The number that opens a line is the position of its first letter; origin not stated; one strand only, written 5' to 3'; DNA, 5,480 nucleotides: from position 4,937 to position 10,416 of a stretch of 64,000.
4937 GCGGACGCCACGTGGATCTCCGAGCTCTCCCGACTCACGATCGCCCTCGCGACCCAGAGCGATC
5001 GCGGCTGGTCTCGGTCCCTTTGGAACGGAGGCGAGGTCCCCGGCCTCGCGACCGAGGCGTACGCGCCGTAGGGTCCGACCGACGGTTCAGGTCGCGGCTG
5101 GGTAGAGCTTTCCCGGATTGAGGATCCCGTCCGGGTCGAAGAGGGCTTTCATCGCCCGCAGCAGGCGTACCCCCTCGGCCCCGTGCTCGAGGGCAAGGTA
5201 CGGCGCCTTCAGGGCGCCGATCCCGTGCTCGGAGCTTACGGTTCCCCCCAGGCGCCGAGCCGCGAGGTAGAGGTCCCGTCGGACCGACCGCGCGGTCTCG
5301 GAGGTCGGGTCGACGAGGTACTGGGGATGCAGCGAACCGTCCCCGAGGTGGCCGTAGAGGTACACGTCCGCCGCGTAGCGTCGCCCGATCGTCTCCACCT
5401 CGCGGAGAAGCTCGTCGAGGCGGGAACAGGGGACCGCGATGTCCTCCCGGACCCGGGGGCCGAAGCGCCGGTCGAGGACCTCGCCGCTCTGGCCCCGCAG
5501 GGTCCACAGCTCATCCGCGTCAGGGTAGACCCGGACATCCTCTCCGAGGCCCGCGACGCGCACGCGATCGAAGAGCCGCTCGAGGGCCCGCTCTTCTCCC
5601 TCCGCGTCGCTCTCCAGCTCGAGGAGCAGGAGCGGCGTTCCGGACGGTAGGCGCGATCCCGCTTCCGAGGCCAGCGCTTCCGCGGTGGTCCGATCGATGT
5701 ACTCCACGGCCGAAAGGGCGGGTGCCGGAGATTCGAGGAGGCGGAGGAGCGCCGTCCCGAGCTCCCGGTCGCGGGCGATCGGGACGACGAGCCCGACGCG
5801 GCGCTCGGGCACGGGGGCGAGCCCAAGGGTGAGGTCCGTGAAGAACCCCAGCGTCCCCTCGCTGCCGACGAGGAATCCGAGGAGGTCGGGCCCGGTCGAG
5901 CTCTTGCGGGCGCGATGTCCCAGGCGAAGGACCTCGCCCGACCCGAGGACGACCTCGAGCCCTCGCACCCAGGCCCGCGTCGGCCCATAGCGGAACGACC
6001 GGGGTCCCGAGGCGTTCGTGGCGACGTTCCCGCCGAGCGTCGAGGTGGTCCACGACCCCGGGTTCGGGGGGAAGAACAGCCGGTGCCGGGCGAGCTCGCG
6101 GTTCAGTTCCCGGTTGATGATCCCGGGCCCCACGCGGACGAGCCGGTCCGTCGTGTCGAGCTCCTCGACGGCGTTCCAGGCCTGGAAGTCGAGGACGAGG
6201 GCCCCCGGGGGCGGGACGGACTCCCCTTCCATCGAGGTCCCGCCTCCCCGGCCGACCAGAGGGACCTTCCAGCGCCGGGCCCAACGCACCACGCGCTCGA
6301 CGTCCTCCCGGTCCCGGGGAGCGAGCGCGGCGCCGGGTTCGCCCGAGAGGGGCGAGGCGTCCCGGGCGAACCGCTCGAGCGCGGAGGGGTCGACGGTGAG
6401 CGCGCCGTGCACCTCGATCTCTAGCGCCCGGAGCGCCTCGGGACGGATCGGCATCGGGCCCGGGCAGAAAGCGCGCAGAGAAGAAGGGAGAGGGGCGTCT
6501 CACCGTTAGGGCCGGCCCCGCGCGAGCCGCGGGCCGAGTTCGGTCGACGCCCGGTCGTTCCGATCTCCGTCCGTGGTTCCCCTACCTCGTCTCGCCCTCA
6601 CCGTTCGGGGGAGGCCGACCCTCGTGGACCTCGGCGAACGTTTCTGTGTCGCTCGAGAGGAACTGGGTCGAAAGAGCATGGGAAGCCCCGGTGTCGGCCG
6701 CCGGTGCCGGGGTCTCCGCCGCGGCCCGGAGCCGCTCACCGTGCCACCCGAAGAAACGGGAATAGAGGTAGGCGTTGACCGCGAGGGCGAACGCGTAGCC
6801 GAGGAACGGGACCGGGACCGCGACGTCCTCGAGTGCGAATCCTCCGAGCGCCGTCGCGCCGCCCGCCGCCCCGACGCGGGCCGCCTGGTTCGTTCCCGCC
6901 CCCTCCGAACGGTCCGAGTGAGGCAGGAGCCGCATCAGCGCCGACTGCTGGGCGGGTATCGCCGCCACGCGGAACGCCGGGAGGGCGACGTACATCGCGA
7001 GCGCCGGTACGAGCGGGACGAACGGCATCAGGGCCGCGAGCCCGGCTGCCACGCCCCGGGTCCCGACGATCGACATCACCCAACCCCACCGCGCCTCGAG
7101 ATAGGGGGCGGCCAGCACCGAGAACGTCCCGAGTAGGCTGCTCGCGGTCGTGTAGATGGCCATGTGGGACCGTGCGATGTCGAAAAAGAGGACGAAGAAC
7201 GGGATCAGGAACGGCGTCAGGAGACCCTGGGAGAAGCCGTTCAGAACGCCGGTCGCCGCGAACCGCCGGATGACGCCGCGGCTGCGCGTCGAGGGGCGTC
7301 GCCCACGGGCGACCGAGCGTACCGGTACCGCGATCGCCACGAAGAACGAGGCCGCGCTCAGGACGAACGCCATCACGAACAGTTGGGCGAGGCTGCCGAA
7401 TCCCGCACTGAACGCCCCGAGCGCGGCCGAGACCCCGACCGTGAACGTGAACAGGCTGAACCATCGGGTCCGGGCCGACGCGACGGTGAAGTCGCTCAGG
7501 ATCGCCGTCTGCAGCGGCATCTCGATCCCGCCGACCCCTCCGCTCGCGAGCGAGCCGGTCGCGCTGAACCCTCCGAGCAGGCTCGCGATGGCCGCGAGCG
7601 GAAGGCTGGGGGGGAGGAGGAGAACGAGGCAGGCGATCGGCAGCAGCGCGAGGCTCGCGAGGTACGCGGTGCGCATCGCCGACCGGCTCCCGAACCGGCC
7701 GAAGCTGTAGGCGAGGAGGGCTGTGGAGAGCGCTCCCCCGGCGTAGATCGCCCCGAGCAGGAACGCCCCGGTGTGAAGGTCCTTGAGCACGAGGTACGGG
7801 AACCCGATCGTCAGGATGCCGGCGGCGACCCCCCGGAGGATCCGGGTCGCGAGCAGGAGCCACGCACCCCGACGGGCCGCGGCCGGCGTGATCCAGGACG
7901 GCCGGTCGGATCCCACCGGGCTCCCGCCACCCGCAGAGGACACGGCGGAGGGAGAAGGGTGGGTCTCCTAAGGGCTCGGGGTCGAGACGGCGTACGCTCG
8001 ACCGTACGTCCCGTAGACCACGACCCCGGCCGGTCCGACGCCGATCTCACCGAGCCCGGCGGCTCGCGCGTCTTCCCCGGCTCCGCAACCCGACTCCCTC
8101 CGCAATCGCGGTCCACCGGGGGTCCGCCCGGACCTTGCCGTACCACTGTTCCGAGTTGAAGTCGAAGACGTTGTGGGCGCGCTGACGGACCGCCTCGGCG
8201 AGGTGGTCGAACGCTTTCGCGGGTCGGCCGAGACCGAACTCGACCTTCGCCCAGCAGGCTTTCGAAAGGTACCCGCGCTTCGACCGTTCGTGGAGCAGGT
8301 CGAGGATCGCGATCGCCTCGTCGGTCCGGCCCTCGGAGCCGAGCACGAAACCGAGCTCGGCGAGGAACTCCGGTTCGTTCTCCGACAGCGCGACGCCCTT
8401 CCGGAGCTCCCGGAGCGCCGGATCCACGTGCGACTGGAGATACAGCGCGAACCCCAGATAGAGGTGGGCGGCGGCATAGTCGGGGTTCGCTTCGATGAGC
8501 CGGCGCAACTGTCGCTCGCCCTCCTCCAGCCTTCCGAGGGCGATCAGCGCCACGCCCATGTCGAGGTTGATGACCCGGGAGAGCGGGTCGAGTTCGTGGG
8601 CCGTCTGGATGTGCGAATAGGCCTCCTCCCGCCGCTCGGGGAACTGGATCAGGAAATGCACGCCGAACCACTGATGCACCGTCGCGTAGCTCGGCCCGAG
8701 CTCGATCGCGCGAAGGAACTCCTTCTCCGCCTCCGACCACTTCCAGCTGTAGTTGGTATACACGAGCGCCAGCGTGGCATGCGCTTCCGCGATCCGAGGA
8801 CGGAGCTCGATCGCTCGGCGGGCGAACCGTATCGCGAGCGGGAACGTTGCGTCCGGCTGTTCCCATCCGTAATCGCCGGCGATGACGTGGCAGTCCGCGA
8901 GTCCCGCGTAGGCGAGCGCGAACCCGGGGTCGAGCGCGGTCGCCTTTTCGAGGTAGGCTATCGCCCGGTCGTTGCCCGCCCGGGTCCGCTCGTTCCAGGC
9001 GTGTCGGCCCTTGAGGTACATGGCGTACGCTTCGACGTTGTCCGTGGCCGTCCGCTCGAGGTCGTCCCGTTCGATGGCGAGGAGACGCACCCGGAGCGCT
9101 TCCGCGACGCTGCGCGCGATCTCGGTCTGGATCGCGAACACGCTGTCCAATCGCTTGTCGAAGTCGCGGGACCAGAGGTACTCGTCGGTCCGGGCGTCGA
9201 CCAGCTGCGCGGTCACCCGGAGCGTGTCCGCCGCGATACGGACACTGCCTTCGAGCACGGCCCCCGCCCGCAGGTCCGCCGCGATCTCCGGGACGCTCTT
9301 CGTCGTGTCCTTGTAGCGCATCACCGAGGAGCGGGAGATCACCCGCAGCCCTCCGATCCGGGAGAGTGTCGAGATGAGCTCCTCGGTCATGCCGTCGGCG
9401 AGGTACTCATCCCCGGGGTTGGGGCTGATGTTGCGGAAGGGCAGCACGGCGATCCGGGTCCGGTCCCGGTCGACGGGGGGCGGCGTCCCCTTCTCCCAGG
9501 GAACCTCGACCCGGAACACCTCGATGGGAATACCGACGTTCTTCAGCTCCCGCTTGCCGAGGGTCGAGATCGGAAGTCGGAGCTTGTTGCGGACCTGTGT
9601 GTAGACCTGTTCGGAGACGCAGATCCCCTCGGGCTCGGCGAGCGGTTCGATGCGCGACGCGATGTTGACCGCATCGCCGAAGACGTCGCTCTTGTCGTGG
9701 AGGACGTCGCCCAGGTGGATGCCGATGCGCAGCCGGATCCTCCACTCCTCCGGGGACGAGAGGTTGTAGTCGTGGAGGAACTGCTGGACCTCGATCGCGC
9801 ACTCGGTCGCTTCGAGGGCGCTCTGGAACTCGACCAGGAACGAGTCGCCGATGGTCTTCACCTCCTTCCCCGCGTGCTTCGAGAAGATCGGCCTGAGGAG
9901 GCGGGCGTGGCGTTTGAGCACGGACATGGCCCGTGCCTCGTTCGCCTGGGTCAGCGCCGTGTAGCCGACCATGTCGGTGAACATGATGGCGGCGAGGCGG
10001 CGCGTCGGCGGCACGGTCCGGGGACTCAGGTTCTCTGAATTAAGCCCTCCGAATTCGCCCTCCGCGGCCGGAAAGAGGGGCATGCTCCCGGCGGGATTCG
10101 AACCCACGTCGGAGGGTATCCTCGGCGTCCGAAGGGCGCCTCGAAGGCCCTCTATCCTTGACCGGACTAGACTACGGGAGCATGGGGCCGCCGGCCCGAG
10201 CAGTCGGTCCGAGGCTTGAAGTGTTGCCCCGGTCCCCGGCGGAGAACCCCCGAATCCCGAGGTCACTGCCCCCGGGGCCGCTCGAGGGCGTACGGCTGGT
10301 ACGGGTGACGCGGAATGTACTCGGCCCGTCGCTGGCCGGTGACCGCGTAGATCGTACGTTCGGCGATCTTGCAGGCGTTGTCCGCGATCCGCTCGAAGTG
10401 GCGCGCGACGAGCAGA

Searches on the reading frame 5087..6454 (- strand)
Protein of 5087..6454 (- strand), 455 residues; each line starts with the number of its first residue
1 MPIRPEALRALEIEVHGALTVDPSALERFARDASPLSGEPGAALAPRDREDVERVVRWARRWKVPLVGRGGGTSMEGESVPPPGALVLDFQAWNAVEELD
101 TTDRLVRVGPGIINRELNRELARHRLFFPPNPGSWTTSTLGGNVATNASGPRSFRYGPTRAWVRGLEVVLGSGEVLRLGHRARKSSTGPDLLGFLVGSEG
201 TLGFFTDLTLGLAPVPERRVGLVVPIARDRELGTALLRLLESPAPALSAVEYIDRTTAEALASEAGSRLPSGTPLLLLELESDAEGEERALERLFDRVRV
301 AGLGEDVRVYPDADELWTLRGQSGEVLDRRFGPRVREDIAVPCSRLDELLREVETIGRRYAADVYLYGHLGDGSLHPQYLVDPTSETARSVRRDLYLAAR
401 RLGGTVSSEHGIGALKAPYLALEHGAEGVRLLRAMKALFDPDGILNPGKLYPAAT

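Call 16: search_protein_families(library=pfam, proteins=[window:5087-6454:-])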
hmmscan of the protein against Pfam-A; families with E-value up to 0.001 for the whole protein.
window:5087-6454:- (455 aa): 2 families
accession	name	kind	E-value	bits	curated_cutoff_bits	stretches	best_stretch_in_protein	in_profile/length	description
PF02913.24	FAD-oxidase_C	-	1.3e-41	143.3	21.2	1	216-450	2-248/248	FAD linked oxidases, C-terminal domain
PF01565.28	FAD_binding_4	-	6e-40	136.6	26.4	1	41-179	2-139/139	FAD binding domain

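Call 18: search_protein_families(library=ncbifam, proteins=[window:5087-6454:-], max_evalue=0.01)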
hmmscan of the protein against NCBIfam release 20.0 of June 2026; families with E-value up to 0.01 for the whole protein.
window:5087-6454:- (455 aa): 5 families
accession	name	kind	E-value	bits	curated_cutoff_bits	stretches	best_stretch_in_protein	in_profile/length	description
TIGR00387.1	glcD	equivalog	2.5e-79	267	567.9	1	45-449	3-413/413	glycolate oxidase subunit GlcD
NF008408.0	PRK11230.1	equivalog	2.5e-47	161.5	897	1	43-453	59-474/499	glycolate oxidase subunit GlcD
NF049975.1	2HglutDHaseYdiJ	equivalog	4.7e-37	127.3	1350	2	17-177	29-191/1018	D-2-hydroxyglutarate dehydrogenase YdiJ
NF008439.0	PRK11282.1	equivalog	1.7e-26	92.9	284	1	52-255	11-211/358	glycolate oxidase subunit GlcE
NF053785.1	DcplphribOxDprE1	equivalog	2.1e-08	33.8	500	1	42-200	17-168/449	decaprenylphosphoryl-beta-D-ribose oxidase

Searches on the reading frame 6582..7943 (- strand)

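Call 16: search_protein_families(library=pfam, proteins=[window:6582-7943:-])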
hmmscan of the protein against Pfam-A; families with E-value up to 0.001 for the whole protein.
window:6582-7943:- (453 aa): 1 family
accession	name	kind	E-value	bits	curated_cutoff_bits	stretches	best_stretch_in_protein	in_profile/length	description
PF07690.21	MFS_1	-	2.7e-09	36.9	33.4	1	33-357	4-340/347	Major Facilitator Superfamily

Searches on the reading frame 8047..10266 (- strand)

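Call 16: search_protein_families(library=pfam, proteins=[window:8047-10266:-])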
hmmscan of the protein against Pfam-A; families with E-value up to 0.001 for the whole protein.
window:8047-10266:- (739 aa): 9 families
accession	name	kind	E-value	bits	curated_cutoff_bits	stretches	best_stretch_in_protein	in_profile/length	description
PF00211.25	Guanylate_cyc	-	1e-20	74.5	21.9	1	92-242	9-171/183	Adenylate and Guanylate cyclase catalytic domain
PF13414.12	TPR_11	-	9.1e-17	60.9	26.8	1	573-611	3-41/42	TPR repeat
PF14559.12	TPR_19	-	1.5e-15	57.7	25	1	547-601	8-62/68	Tetratricopeptide repeat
PF13431.12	TPR_17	-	2.3e-13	49.7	24.4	0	439-467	2-30/34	Tetratricopeptide repeat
PF07719.23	TPR_2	-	1.7e-11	43.8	27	0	570-597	7-34/34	Tetratricopeptide repeat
PF13428.12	TPR_14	-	9e-11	41.8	23.5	0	568-605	5-42/44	Tetratricopeptide repeat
PF13432.12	TPR_16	-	5e-08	33.7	32.7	1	568-624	1-57/65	Tetratricopeptide repeat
PF13181.12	TPR_8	-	9.6e-08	32.1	25.7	0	569-597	6-34/34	Tetratricopeptide repeat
PF00515.34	TPR_1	-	5.1e-05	23.3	27.8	0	433-449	18-34/34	Tetratricopeptide repeat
